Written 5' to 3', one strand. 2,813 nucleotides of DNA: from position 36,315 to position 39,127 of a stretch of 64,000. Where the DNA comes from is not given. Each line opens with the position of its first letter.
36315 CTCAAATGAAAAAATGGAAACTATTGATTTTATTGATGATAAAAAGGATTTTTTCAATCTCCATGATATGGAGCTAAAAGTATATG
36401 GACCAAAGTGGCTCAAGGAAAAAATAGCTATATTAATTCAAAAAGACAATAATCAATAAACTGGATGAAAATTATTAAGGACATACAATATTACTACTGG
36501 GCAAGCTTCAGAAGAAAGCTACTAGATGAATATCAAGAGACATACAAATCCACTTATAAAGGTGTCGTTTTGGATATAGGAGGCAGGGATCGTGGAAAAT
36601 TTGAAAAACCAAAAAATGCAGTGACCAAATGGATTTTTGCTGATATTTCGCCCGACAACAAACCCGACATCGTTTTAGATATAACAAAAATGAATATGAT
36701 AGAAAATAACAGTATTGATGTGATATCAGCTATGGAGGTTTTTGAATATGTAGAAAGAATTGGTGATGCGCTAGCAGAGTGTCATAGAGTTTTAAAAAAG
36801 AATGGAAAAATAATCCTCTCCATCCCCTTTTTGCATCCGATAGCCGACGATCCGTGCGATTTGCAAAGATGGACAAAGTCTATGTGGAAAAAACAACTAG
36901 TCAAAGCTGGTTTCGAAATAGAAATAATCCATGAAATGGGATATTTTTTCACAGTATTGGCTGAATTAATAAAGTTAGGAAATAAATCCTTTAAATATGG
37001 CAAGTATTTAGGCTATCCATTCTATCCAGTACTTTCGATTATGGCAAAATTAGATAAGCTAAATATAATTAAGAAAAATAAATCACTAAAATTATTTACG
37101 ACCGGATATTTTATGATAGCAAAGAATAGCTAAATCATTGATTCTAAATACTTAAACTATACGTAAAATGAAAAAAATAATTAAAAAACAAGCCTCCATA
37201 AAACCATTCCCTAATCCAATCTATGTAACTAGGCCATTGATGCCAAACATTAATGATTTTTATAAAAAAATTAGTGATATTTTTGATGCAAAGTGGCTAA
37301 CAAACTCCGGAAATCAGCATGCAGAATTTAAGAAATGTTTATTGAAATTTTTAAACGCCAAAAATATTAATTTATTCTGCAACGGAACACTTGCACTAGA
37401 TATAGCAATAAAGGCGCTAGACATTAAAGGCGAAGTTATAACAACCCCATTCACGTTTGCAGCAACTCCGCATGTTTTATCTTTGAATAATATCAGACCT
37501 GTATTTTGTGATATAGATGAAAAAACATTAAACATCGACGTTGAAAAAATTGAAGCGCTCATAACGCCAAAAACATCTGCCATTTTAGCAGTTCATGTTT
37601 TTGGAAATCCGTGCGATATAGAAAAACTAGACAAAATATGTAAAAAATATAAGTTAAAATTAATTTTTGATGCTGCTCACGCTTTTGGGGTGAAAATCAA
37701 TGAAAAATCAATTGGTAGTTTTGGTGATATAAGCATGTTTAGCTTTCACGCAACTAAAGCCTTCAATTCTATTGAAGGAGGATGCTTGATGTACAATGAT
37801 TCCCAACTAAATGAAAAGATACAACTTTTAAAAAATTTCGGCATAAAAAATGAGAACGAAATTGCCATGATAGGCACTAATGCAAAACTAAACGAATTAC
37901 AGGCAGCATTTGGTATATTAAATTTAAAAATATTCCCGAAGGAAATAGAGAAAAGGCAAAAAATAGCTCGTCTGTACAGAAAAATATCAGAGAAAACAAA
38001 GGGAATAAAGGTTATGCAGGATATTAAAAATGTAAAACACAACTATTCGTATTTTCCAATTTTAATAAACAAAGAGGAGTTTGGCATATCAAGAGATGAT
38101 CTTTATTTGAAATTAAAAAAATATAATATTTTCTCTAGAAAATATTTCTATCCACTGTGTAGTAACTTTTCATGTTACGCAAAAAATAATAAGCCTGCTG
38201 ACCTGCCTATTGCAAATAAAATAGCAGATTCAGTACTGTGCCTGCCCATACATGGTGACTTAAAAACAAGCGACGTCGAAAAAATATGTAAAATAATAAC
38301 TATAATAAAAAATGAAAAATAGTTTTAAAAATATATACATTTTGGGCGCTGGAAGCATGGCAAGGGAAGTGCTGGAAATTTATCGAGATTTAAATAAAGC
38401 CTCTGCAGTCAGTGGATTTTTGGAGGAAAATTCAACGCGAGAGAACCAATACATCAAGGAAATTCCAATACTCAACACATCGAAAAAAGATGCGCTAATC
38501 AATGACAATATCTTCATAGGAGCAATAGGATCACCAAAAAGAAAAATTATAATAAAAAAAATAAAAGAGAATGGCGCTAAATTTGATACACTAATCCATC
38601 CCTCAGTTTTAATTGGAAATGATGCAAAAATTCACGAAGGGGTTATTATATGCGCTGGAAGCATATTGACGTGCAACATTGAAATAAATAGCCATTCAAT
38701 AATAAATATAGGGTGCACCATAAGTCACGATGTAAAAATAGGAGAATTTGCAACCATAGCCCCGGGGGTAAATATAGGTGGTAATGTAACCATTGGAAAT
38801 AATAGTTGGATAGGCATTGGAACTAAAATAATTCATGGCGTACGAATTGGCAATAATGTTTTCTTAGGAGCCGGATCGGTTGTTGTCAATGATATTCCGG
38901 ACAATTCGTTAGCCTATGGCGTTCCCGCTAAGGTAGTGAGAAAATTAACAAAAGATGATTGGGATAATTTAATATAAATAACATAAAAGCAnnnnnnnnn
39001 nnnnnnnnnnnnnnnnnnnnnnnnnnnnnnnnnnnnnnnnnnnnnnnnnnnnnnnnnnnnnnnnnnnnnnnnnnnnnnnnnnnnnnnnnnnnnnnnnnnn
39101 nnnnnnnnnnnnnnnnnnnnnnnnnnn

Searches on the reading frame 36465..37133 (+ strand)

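Call 81: search_protein_families(library=pfam, proteins=[window:36465-37133:+], max_evalue=0.00001)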
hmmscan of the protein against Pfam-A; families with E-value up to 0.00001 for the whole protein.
window:36465-37133:+ (222 aa): 2 families
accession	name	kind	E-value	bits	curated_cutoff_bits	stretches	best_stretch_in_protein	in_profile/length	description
PF08241.18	Methyltransf_11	-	1.3e-09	38.9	21.2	1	69-118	47-95/95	Methyltransferase domain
PF13489.12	Methyltransf_23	-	2.4e-07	31.1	27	1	15-128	5-124/164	Methyltransferase domain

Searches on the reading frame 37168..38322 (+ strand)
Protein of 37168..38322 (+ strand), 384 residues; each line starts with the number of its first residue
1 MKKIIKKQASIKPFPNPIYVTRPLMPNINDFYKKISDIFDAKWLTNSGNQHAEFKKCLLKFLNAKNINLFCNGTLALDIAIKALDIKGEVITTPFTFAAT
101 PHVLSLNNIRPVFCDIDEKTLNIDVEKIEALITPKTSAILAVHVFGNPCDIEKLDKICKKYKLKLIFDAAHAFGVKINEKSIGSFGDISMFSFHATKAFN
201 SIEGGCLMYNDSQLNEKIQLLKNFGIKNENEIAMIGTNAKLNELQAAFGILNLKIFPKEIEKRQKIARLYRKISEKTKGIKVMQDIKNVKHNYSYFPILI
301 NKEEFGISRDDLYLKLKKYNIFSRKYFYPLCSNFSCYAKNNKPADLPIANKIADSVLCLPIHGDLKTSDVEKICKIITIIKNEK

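Call 81: search_protein_families(library=pfam, proteins=[window:37168-38322:+], max_evalue=0.00001)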
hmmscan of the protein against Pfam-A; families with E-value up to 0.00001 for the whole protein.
window:37168-38322:+ (384 aa): 2 families
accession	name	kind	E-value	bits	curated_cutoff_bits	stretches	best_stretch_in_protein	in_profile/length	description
PF01041.23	DegT_DnrJ_EryC1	-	9.8e-99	331.4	19.8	1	30-377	6-359/360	DegT/DnrJ/EryC1/StrS aminotransferase family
PF00155.27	Aminotran_1_2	-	4.5e-09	36.4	19.7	1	39-175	30-192/361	Aminotransferase class I and II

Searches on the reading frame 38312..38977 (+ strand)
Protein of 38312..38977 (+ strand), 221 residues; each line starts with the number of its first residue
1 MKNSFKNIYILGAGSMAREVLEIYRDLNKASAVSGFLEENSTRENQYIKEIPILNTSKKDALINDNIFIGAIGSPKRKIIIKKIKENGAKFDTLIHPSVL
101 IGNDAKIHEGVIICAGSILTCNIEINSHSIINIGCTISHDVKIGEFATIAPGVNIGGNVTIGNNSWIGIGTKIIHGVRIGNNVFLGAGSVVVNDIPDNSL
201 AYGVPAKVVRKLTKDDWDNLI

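Call 81: search_protein_families(library=pfam, proteins=[window:38312-38977:+], max_evalue=0.00001)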
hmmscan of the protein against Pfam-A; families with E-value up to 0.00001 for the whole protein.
window:38312-38977:+ (221 aa): 2 families
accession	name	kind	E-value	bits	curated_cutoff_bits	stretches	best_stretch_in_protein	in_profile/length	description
PF00132.30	Hexapep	-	1.4e-19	69.3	27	1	158-191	1-34/36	Bacterial transferase hexapeptide (six repeats)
PF17836.7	PglD_N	-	5.2e-07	30.6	23.4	1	7-78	1-72/78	PglD N-terminal domain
